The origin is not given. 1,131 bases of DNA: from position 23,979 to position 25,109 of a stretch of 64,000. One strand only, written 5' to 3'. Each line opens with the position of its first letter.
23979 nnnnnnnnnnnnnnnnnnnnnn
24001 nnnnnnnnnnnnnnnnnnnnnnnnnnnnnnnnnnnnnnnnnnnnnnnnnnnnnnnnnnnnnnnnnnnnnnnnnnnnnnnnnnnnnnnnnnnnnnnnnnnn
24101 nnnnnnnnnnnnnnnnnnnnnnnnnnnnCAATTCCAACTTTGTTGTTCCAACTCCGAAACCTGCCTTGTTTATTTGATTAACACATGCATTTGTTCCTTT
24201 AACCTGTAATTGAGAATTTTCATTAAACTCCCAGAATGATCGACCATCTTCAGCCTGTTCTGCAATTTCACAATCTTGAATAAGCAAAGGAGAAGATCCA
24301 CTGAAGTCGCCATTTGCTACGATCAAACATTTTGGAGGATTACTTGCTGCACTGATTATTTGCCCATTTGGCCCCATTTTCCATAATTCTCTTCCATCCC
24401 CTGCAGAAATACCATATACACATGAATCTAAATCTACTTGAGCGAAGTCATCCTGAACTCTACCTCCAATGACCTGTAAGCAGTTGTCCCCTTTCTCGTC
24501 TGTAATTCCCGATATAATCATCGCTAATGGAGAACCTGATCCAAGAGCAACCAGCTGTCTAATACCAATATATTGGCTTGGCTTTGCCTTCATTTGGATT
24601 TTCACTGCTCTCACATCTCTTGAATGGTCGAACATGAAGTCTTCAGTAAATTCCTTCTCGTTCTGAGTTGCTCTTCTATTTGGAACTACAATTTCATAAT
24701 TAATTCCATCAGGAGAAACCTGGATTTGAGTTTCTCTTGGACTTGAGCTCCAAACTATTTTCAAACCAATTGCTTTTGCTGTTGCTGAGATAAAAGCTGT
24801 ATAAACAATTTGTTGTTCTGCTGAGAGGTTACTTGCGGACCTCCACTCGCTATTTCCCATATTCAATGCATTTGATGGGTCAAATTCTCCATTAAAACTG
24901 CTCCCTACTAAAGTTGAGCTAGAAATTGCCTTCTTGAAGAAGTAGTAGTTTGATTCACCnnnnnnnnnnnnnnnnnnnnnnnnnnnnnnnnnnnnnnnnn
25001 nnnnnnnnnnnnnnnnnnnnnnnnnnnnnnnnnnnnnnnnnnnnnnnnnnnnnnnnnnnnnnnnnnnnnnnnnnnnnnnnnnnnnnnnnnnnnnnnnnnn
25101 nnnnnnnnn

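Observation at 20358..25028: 1556-aa LCCL-domain multi-adhesive protein (CCp/LAP family)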

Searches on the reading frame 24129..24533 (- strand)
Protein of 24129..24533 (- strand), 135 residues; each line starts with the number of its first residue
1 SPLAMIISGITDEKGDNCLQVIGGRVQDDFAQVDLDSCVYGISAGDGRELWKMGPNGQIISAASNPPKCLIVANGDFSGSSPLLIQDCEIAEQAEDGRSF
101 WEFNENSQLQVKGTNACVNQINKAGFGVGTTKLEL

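Call 49: search_solved_structures(query=A3, max_evalue=1, show_alignments=2)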
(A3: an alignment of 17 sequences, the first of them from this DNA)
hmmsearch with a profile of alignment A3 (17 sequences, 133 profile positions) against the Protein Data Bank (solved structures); distinct sequences matched with E-value up to 1: 34.
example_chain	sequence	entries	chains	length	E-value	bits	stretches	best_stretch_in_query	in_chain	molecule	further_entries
8tfl_B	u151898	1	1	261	5.6e-09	39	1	60-125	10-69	Ricin B chain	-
2aai_B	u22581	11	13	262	6.4e-09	38.8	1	60-122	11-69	RICIN (B CHAIN) | Ricin | Ricin B chain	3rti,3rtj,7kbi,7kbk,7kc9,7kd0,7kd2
9tpe_B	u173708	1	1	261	9.3e-09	38.3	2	65-122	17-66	Lectin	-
9tpf_B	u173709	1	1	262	9.7e-09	38.2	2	65-122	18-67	Lectin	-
5gqd_A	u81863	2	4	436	1.3e-08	37.8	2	57-127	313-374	Beta-xylanase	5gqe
1isv_A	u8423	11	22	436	1.3e-08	37.8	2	57-127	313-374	endo-1,4-beta-D-xylanase | ENDO-1,4-BETA-XYLANASE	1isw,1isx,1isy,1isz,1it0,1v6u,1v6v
2d1z_A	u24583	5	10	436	1.3e-08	37.8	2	57-127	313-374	ENDO-1,4-BETA-D-XYLANASE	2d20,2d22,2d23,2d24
1abr_B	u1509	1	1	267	1.4e-08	37.8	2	67-128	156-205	ABRIN-A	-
1knl_A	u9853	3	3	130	1.8e-08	37.4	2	57-128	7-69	ENDO-1,4-BETA-XYLANASE A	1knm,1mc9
1rzo_B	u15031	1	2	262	1e-07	35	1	60-121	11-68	Agglutinin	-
2q3n_B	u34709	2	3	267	3.7e-07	33.1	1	66-126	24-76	Agglutinin-1 B chain | Agglutinin-1 chain B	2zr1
3c9z_A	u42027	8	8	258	4.3e-07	32.9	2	61-124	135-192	Agglutinin II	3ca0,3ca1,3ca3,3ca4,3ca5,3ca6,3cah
2vlc_A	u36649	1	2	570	4.4e-07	32.9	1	15-108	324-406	Ribosome-inactivating protein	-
1hwm_B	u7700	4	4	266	8.1e-07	32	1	65-123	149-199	EBULIN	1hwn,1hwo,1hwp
3wmy_A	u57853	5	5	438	5.2e-06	29.4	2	15-87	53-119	Extracellular exo-alpha-L-arabinofuranosidase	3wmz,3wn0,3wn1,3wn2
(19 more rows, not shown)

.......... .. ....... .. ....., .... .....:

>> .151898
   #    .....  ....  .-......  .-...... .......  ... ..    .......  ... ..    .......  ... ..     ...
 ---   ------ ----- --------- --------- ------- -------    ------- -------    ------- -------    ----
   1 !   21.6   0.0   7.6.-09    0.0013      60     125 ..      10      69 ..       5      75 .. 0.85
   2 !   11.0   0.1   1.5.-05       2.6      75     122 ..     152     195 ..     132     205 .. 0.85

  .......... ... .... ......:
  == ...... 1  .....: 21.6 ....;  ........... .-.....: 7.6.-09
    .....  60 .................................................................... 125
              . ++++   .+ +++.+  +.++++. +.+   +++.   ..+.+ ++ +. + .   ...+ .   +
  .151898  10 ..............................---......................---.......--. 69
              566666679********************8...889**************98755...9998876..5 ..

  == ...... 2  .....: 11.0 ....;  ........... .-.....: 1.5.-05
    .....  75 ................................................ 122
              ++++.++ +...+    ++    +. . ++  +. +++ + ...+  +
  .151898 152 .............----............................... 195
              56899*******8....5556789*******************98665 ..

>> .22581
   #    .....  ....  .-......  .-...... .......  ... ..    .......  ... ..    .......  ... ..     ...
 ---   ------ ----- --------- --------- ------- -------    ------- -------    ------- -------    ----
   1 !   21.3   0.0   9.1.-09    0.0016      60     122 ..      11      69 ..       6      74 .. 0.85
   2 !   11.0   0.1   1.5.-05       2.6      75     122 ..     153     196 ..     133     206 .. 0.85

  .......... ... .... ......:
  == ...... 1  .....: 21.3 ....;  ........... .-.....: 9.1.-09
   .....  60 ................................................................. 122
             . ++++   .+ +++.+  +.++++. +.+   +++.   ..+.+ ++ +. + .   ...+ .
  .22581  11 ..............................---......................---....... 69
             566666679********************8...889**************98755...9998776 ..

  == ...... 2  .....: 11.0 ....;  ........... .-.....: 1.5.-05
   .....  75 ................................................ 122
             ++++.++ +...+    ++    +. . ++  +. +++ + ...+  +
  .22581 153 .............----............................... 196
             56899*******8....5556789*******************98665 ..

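Call 50: search_protein_families(library=pfam, alignment_id=A3, max_evalue=0.1)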
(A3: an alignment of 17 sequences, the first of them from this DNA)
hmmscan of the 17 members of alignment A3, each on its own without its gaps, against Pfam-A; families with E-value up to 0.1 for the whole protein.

A. member 1, seq(135 aa): 1 family
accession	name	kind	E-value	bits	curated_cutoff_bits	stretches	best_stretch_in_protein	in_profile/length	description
PF00652.28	Ricin_B_lectin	-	1.4e-06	28.9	29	1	11-119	6-101/126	Ricin-type beta-trefoil lectin domain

B. families by the number of members that match (of 17 scanned): 6 families
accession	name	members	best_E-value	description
PF00652.28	Ricin_B_lectin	15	5.5e-12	Ricin-type beta-trefoil lectin domain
PF13360.13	PQQ_2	3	8.5e-05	Outer membrane protein assembly factor BamB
PF14200.12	RicinB_lectin_2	2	0.0003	Ricin-type beta-trefoil lectin domain-like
PF03498.20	CDtoxinA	1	0.011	Cytolethal distending toxin A/C domain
PF24562.1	CysR_MRC2_N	1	0.059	MRC2-like, N-terminal cysteine-rich domain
PF03614.18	Flag1_repress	1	0.064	Repressor of phase-1 flagellin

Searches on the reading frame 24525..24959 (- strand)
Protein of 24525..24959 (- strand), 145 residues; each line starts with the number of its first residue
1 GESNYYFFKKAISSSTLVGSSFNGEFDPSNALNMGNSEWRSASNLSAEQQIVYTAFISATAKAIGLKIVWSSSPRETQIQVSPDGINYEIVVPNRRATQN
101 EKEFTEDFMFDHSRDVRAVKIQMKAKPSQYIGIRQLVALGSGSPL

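Call 51: search_protein_families(library=pfam, proteins=[window:24525-24959:-], max_evalue=1)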
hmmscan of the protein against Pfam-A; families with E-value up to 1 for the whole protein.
window:24525-24959:- (145 aa): 3 families
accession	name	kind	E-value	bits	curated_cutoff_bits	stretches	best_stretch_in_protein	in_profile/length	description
PF00754.31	F5_F8_type_C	-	2.9e-06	27.9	28.2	1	17-132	7-122/127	F5/8 type C domain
PF05069.18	Phage_tail_S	-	0.13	12.6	24.3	1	59-126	22-89/148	Phage virion morphogenesis family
PF01483.27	P_proprotein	-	0.15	12.6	21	1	81-117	23-59/86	Proprotein convertase P-domain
